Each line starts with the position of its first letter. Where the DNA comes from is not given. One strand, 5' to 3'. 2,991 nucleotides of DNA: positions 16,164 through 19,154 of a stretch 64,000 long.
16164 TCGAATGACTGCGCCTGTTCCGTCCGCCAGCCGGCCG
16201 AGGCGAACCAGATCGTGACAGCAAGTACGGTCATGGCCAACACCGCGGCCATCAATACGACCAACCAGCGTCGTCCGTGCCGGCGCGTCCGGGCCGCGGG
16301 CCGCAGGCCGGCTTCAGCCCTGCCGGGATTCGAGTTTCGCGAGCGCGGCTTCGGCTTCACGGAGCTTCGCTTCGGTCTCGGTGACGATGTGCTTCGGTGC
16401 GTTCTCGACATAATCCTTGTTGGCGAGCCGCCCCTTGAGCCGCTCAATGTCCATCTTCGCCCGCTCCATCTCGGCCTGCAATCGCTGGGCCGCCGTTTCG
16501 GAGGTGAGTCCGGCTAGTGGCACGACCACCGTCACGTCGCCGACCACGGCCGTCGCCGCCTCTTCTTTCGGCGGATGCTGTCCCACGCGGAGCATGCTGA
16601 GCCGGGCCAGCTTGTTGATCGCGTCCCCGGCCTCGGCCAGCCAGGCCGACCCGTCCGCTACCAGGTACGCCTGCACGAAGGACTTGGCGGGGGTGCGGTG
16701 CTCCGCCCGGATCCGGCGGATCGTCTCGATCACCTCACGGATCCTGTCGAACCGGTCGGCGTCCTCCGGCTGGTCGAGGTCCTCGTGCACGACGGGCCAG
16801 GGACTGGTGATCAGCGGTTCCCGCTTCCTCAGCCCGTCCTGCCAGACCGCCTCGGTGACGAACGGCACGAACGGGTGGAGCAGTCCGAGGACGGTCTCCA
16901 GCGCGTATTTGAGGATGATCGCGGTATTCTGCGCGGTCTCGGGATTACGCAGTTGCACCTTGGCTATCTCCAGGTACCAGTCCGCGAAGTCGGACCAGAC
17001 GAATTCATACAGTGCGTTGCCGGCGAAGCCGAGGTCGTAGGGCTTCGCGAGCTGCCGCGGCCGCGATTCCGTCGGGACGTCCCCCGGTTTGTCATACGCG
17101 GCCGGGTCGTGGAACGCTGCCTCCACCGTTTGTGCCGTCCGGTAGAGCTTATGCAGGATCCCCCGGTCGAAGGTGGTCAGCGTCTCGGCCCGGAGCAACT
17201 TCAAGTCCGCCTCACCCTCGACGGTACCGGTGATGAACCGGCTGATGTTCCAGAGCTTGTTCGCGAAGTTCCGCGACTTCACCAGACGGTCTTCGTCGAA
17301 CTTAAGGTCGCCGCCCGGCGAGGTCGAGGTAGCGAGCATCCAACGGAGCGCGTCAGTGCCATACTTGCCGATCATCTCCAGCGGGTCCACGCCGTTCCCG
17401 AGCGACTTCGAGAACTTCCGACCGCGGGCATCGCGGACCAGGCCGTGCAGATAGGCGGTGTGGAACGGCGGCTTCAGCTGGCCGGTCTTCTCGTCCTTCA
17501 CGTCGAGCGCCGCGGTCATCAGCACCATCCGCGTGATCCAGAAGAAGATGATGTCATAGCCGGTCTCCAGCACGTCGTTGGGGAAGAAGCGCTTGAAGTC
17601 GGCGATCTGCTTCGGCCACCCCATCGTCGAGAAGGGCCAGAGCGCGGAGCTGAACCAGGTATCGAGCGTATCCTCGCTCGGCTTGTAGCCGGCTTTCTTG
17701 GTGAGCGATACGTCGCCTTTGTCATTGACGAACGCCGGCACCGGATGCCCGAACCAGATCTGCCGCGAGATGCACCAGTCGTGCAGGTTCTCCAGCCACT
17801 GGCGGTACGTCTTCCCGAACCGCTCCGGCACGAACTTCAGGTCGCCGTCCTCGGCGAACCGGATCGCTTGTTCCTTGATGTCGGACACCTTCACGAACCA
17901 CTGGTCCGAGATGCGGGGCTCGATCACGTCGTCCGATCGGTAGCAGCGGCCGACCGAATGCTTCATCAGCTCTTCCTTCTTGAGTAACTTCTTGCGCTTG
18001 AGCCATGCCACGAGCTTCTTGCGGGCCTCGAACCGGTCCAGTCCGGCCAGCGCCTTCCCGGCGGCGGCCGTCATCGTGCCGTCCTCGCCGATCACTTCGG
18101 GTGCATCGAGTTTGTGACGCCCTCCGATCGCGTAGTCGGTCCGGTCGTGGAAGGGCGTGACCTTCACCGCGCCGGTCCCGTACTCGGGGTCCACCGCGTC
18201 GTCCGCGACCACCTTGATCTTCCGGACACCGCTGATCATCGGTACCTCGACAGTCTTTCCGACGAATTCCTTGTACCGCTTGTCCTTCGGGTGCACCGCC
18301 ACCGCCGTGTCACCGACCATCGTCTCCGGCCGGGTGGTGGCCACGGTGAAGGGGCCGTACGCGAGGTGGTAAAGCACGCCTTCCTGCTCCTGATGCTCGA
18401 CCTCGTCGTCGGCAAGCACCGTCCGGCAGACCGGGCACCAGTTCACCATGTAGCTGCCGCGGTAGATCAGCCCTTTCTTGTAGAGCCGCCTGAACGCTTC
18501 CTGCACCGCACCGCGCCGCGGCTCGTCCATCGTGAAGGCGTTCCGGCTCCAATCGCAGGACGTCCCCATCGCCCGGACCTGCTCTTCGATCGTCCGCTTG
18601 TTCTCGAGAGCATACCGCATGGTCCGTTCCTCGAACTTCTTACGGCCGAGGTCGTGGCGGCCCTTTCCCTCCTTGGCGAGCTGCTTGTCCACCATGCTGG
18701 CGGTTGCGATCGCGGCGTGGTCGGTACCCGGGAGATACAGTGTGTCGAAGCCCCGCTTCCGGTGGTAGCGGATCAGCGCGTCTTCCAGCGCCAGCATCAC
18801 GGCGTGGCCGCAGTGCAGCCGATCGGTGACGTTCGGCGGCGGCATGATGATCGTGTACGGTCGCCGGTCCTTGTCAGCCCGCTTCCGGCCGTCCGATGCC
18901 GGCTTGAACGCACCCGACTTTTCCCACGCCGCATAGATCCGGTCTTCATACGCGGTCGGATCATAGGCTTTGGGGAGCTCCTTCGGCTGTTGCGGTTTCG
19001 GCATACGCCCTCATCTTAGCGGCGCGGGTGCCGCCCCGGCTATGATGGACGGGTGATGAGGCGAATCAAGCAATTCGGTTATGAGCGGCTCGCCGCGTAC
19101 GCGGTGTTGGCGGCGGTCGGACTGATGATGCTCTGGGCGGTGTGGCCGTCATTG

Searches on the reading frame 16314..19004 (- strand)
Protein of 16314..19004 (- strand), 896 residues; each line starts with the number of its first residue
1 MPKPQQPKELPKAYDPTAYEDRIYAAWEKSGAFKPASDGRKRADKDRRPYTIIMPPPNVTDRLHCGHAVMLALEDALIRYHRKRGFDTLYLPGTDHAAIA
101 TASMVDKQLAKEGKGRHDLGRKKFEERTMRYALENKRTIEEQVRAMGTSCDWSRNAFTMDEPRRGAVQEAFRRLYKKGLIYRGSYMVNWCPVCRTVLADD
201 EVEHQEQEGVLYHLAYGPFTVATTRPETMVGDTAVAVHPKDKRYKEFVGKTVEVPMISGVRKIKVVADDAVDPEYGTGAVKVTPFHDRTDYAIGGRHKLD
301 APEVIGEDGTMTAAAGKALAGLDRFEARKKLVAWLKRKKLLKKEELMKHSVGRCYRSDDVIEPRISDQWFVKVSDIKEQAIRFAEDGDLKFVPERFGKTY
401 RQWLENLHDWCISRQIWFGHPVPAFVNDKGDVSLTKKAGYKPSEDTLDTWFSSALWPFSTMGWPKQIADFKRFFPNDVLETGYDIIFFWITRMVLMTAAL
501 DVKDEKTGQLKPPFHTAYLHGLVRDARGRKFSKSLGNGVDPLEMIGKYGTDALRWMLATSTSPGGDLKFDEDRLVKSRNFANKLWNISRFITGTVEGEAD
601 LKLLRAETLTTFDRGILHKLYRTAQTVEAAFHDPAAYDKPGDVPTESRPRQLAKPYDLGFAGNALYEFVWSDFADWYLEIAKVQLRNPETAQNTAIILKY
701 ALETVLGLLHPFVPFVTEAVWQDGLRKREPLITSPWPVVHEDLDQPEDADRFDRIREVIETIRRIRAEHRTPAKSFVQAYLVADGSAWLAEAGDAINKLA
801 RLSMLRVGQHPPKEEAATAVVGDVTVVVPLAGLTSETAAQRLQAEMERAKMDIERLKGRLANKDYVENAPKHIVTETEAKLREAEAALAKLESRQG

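Call 68: search_protein_families(library=pfam, proteins=[window:16314-19004:-], max_evalue=0.00001)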
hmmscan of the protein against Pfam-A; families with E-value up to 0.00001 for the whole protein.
window:16314-19004:- (896 aa): 4 families
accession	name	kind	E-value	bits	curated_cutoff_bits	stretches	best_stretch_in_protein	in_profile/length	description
PF00133.28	tRNA-synt_1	-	1.5e-123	413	22.7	2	23-433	2-255/414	tRNA synthetases class I (I, L, M and V)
PF09334.17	tRNA-synt_1g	-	6.7e-27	94.7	20.1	2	353-584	168-383/391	tRNA synthetases class I (M)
PF08264.19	Anticodon_1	-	2.2e-26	93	25.1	1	656-775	22-142/148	Anticodon-binding domain of tRNA ligase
PF10458.14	Val_tRNA-synt_C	-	3.1e-09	37.4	25.9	1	839-894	6-61/66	Valyl tRNA synthetase tRNA binding arm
